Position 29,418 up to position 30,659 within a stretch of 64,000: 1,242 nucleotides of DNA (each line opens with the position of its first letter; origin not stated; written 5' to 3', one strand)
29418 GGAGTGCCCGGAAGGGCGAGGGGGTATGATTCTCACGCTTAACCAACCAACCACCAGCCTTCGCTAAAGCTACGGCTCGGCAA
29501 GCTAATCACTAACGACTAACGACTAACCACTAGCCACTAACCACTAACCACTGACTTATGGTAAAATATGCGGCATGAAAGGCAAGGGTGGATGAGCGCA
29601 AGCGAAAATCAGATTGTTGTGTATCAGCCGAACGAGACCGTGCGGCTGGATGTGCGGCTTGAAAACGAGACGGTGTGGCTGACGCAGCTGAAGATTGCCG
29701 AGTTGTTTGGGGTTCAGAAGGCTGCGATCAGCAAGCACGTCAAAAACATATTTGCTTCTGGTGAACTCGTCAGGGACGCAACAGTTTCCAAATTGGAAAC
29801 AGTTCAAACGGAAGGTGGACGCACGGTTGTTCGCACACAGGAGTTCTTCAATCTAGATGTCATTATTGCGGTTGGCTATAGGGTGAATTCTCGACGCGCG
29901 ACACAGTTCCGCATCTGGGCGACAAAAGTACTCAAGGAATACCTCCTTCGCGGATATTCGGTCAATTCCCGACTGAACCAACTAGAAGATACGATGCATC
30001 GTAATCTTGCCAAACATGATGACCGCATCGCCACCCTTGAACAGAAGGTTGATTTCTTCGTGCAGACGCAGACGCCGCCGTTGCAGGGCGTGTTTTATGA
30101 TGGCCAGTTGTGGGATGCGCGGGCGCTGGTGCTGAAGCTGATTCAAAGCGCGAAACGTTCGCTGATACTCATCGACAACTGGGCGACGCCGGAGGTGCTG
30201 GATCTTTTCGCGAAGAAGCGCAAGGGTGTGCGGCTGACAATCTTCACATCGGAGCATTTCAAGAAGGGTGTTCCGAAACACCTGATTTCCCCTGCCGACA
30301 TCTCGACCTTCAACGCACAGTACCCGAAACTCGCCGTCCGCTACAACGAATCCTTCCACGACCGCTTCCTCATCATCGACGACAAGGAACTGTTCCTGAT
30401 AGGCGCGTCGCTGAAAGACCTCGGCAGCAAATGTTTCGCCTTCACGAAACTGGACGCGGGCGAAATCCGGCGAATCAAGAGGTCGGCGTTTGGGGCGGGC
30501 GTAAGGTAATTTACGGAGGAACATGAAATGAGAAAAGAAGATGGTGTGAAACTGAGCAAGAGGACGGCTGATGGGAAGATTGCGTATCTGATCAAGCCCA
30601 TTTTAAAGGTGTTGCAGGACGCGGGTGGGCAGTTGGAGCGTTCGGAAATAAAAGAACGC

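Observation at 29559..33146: Three-gene operon RhuM/PLD-like, Mrr-like nuclease, ABC-ATPase::TOPRIM: candidate composite or undescribed defence module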

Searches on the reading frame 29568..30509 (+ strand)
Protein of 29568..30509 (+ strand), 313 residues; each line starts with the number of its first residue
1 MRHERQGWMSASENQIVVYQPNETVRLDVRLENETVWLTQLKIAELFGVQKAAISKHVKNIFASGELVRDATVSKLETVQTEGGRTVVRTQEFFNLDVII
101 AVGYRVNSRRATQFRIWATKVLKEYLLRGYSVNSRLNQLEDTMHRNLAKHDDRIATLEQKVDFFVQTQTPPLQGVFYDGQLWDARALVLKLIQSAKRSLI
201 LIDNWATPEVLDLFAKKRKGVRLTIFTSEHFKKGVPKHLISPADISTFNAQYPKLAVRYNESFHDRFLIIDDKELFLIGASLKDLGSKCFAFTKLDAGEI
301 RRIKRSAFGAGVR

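Call 3: search_protein_families(library=pfam, proteins=[window:29568-30509:+], max_evalue=0.01)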
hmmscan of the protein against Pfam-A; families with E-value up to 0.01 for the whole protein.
window:29568-30509:+ (313 aa): 2 families
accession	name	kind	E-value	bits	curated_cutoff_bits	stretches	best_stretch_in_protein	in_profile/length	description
PF13310.11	Virulence_RhuM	-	2.2e-23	83.3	33.7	1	71-138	1-69/252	Virulence protein RhuM family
PF13091.12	PLDc_2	-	0.0033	17.7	27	0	189-279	2-96/132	PLD-like domain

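Call 4: search_protein_families(library=padloc, proteins=[window:29568-30509:+], max_evalue=0.01)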
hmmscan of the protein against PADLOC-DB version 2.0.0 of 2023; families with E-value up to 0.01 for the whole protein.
window:29568-30509:+ (313 aa): 43 families (the best 25 are shown)
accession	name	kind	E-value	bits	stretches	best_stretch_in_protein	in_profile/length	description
PDLC04879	PDC-S05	-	4.8e-108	358.9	1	12-298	3-276/285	-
PDLC04876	PDC-S05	-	8.9e-55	183.1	1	12-165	6-161/174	-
PDLC04854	PDC-S05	-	5.9e-54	180.9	1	13-148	3-140/212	-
PDLC04872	PDC-S05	-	6.8e-54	179.8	1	13-149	4-142/152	-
PDLC04965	PDC-S23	-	4.7e-52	175.4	1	13-146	4-139/327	-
PDLC04853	PDC-S05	-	3.8e-50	168.9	1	9-140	1-134/336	-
PDLC04964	PDC-S23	-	2e-49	166.6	1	13-140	3-132/331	-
PDLC04851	PDC-S05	-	3.5e-48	162.4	1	9-140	5-138/342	-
PDLC04963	PDC-S23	-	2.6e-47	159.8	1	14-145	2-130/312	-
PDLC04852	PDC-S05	-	3.1e-47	159.1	1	10-139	7-138/346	-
PDLC04858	PDC-S05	-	9e-47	156.3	1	11-138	3-127/138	-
PDLC04868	PDC-S05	-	5.1e-45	152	1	9-145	1-139/335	-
PDLC04869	PDC-S05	-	5.1e-44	148.7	1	119-300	122-292/306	-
PDLC04871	PDC-S05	-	5.8e-43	145.4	1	11-140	128-259/468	-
PDLC04870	PDC-S05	-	8.3e-43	144.3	1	10-138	5-132/214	-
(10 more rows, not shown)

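Call 5: search_protein_families(library=ncbifam, proteins=[window:29568-30509:+], max_evalue=0.01)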
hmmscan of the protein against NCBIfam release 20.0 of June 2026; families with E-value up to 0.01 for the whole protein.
window:29568-30509:+ (313 aa): 1 family
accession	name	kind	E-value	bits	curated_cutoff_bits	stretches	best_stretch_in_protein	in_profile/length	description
NF040700.1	VPA1262_N_dom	domain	4.7e-05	22.3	80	1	217-303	362-468/478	VPA1262 family N-terminal domain-containing protein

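Call 45: find_homologous_proteins(query=window:29592-30506:+, max_evalue=0.00001)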
Query window:29592-30506:+ (305 aa): 8000 proteins with E <= 0.00001 among 8000 candidates; the best 120 are listed.
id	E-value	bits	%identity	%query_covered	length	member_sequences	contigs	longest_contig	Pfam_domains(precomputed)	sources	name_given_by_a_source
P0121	9.8e-197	670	100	100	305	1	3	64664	PF13310.12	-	-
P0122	3.6e-187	639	94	100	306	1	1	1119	PF13310.12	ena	-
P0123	1.1e-180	617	92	100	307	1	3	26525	PF13310.12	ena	-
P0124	2.3e-180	616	91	100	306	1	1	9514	PF13310.12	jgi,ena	-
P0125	1.7e-179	613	91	100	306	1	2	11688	PF13310.12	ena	-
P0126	9.7e-179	611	91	100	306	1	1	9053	PF13310.12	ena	-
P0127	1.3e-178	611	91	100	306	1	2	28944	PF13310.12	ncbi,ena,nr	ncbi:MAG: virulence RhuM family protein [Kiritimatiellae bacterium]|nr:virulence RhuM family protein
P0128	1.4e-178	610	91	100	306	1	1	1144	PF13310.12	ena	-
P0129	2.5e-178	610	91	100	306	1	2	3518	PF13310.12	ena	-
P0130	2.5e-178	610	91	100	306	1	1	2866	PF13310.12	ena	-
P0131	2.9e-178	609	91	99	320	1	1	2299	PF13091.13,PF13310.12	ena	-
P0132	4.7e-178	609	92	99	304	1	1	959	PF13310.12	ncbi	-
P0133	6.8e-178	608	91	100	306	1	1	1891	PF13310.12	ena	-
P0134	8.8e-178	608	91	100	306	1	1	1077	PF13310.12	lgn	-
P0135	9.2e-178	608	90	100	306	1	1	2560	PF13310.12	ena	-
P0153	3.3e-174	596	90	98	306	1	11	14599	PF13091.13,PF13310.12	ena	-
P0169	2.3e-170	583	87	99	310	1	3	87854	PF13310.12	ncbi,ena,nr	ncbi:MAG: virulence RhuM family protein [Kiritimatiellae bacterium]|nr:virulence RhuM family protein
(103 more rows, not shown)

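Call 46: find_encoding_contigs(protein=P0127, flank=7000, max_places=3)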
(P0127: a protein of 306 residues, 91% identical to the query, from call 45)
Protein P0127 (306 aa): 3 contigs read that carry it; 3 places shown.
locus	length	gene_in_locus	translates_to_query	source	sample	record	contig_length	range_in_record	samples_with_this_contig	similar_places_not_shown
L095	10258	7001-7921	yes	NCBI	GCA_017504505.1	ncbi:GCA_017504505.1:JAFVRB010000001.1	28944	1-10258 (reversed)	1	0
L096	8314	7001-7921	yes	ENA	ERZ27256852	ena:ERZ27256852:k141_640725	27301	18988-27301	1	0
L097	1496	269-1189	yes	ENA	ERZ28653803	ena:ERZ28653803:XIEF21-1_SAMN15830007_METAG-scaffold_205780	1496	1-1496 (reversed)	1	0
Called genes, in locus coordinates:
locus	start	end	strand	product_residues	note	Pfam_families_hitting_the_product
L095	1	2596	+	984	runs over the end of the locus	PF00580:UvrD-helicase, PF13245:AAA_19 (faint), PF13361:UvrD_C, PF13538:UvrD_C_2 (faint)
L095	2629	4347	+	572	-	PF07973:tRNA_SAD, PF00587:tRNA-synt_2b, PF03129:HGTP_anticodon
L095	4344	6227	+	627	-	PF07944:Beta-AFase-like_GH127_cat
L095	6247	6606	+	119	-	-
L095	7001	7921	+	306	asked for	PF13310:Virulence_RhuM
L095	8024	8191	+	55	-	-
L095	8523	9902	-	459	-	PF13936:HTH_38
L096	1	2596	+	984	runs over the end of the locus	PF00580:UvrD-helicase, PF13245:AAA_19 (faint), PF13361:UvrD_C, PF13538:UvrD_C_2 (faint)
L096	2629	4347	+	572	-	PF07973:tRNA_SAD, PF00587:tRNA-synt_2b, PF03129:HGTP_anticodon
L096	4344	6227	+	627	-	PF07944:Beta-AFase-like_GH127_cat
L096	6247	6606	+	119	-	-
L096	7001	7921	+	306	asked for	PF13310:Virulence_RhuM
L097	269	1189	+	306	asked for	PF13310:Virulence_RhuM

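Call 47: find_encoding_contigs(protein=P0169, flank=7000, max_places=3)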
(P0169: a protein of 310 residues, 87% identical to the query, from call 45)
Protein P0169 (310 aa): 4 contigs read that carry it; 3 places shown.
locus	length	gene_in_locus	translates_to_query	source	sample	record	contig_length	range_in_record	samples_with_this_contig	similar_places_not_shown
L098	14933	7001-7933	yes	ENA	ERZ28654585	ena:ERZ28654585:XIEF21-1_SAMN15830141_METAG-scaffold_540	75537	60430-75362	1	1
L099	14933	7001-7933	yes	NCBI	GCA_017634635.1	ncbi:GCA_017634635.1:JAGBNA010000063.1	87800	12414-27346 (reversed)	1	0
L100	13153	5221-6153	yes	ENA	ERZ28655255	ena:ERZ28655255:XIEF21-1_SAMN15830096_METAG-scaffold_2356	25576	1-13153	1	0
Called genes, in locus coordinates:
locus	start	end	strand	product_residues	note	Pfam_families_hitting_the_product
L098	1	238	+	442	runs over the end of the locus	PF00728:Glyco_hydro_20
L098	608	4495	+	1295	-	PF13385:Laminin_G_3, PF03935:SKN1_KRE6_Sbg1 (faint)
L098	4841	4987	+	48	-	-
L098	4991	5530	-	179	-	-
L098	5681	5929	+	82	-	PF13443:HTH_26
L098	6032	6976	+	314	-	PF13310:Virulence_RhuM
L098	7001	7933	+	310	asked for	PF13310:Virulence_RhuM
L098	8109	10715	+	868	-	PF07693:KAP_NTPase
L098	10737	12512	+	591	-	PF01555:N6_N4_Mtase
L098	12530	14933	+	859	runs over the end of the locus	?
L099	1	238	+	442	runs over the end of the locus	PF00728:Glyco_hydro_20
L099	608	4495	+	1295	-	PF13385:Laminin_G_3, PF03935:SKN1_KRE6_Sbg1 (faint)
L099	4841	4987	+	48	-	-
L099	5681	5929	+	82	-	PF13443:HTH_26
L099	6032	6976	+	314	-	PF13310:Virulence_RhuM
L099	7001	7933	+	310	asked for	PF13310:Virulence_RhuM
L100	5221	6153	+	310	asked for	PF13310:Virulence_RhuM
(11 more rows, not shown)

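Call 48: find_encoding_contigs(protein=P0153, flank=7000, max_places=6)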
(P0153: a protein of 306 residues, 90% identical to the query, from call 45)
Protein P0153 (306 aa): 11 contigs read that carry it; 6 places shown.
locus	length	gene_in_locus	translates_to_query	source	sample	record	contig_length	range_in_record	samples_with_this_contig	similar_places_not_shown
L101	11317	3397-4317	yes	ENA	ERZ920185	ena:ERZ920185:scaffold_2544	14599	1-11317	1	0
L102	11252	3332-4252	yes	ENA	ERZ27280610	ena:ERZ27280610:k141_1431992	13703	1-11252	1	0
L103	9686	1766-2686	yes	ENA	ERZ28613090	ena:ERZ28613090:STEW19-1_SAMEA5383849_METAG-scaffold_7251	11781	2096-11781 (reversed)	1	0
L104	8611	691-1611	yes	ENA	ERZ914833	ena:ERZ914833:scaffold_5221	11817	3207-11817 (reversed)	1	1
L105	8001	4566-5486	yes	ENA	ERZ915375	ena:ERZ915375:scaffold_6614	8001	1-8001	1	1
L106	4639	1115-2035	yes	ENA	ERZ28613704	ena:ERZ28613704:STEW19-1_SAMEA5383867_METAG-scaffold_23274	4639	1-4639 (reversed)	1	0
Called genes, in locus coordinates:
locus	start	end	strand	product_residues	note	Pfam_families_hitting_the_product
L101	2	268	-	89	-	?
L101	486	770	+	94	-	-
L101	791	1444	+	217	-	-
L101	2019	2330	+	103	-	-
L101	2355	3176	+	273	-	PF00497:SBP_bac_3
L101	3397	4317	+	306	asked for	PF13310:Virulence_RhuM, PF13091:PLDc_2 (faint)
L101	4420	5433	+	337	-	PF13310:Virulence_RhuM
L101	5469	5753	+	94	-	PF13744:HTH_37 (weak), PF13560:HTH_31 (weak), PF01381:HTH_3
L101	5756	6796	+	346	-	PF01555:N6_N4_Mtase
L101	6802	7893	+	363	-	-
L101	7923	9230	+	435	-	PF13676:TIR_2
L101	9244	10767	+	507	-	-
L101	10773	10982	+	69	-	-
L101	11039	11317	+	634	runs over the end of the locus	PF04326:SLFN_AlbA_2, PF13749:HATPase_c_4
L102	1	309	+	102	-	?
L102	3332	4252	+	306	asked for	PF13310:Virulence_RhuM, PF13091:PLDc_2 (faint)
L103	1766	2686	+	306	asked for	PF13310:Virulence_RhuM, PF13091:PLDc_2 (faint)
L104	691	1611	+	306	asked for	PF13310:Virulence_RhuM, PF13091:PLDc_2 (faint)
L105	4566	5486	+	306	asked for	PF13310:Virulence_RhuM, PF13091:PLDc_2 (faint)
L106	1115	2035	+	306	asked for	PF13310:Virulence_RhuM, PF13091:PLDc_2 (faint)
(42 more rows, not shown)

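Call 75: search_protein_families(library=phrogs, proteins=[window:29592-30506:+], max_evalue=0.001)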
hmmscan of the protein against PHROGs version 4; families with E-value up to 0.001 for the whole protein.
window:29592-30506:+ (305 aa): 1 family
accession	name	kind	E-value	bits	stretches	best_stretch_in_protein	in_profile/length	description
phrog_23341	-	unknown function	3.6e-05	24.3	1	29-192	17-163/252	-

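Call 82: search_solved_structures(query=A3, max_evalue=10, show_alignments=3)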
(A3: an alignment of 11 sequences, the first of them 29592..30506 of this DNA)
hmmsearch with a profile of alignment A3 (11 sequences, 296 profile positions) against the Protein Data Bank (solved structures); distinct sequences matched with E-value up to 10: 2.
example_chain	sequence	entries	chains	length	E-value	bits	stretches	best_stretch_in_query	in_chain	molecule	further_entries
1byr_A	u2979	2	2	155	0.00016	24.2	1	177-261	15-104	PROTEIN (ENDONUCLEASE)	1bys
7dvn_A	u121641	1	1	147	0.086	15.2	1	26-120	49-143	MarR family transcriptional regulator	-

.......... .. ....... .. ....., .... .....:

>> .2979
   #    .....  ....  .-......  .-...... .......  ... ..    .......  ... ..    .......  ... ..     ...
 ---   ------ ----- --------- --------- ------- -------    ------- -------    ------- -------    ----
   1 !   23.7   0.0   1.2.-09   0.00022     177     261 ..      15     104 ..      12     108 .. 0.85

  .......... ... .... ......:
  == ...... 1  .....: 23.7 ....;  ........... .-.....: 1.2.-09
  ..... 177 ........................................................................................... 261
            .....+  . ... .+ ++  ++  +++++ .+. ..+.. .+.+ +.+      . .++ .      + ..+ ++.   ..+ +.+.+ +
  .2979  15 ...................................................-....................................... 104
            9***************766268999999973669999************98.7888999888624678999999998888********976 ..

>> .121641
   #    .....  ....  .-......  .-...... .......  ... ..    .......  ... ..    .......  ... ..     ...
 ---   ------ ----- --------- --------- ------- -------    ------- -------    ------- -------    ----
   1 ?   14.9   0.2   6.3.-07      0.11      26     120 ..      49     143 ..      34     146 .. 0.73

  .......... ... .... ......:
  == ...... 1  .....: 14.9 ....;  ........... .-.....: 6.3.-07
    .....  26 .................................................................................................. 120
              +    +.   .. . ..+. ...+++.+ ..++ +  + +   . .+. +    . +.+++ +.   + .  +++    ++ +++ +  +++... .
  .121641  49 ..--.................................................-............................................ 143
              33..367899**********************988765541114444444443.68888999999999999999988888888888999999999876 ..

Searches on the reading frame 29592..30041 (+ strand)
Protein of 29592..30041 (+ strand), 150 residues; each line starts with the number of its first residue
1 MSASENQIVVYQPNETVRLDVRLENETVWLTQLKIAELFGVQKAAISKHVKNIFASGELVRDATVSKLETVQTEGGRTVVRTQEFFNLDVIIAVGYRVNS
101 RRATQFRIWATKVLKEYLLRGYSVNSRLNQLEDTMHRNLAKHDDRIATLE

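Call 63: search_protein_families(library=pfam, proteins=[window:29592-30041:+], max_evalue=5)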
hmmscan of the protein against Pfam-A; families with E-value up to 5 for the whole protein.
window:29592-30041:+ (150 aa): 5 families
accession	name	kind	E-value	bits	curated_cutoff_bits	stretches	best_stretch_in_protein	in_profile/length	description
PF13310.11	Virulence_RhuM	-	5.9e-24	85.2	33.7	1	63-130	1-69/252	Virulence protein RhuM family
PF09048.16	Cro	-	0.019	15.4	32.7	1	31-51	14-34/59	Cro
PF19440.5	TTC7_N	-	0.038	13.4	27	1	98-141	249-293/386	Tetratricopeptide repeat protein 7 N-terminal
PF12802.13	MarR_2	-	0.079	13.6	27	1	25-61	17-52/61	MarR family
PF09669.15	Phage_pRha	-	0.11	13.5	29.9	1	31-107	2-79/91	Phage regulatory protein Rha (Phage_pRha)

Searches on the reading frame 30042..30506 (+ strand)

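Call 63: search_protein_families(library=pfam, proteins=[window:30042-30506:+], max_evalue=5)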
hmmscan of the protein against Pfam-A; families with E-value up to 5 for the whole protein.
window:30042-30506:+ (155 aa): 2 families
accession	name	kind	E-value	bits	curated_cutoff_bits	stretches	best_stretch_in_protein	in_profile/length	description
PF13091.12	PLDc_2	-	0.0062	16.8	27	1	31-121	2-96/132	PLD-like domain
PF24217.1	DUF7436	-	0.14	12.5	34.2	1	50-118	49-112/153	Family of unknown function (DUF7436)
